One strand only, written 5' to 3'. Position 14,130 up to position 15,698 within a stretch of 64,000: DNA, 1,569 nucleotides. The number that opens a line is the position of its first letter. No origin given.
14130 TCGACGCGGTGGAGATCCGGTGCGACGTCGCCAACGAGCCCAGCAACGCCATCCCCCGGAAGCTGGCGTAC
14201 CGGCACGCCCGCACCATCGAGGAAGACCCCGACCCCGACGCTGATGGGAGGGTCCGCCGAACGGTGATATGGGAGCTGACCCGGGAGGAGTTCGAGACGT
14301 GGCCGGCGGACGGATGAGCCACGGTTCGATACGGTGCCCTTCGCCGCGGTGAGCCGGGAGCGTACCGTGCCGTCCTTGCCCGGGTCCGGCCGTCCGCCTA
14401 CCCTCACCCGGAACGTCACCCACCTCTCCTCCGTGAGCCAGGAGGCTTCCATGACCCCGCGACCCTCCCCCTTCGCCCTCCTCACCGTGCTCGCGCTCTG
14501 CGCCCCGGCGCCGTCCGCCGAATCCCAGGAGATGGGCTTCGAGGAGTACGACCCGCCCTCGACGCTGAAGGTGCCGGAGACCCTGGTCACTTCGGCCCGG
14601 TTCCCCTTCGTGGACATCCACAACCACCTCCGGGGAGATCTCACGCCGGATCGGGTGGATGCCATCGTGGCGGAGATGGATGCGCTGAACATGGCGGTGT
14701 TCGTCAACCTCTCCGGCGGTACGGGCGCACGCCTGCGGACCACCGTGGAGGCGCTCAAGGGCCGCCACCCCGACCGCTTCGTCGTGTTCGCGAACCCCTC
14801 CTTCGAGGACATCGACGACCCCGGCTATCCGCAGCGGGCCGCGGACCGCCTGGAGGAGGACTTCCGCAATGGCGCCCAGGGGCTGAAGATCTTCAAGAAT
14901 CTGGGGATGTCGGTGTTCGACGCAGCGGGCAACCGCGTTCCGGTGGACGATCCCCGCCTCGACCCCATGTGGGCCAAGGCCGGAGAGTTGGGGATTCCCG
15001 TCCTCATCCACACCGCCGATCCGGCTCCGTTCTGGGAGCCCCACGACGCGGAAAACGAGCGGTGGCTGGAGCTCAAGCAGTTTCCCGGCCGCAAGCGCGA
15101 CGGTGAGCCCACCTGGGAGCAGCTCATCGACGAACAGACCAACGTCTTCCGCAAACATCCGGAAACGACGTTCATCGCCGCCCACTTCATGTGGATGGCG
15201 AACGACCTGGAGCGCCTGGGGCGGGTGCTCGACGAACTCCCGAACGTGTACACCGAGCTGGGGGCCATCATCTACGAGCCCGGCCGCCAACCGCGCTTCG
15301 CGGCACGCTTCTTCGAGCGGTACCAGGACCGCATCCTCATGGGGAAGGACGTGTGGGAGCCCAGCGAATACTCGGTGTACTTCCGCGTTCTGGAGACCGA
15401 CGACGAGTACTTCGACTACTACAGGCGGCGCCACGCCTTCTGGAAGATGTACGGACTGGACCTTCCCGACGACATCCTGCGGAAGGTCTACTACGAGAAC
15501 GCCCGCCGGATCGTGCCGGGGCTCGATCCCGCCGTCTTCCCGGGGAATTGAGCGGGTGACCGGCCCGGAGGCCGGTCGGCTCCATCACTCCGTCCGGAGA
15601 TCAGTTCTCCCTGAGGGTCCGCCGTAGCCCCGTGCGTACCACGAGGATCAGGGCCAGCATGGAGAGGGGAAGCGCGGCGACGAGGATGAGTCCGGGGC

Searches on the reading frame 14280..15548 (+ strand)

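Call 51: search_protein_families(library=pfam, proteins=[window:14280-15548:+], max_evalue=0.0001)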
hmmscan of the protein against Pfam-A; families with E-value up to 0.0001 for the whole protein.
window:14280-15548:+ (423 aa): 1 family
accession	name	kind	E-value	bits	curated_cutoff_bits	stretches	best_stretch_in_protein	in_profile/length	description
PF04909.20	Amidohydro_2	-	9e-20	72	26.4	1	156-412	69-287/289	Amidohydrolase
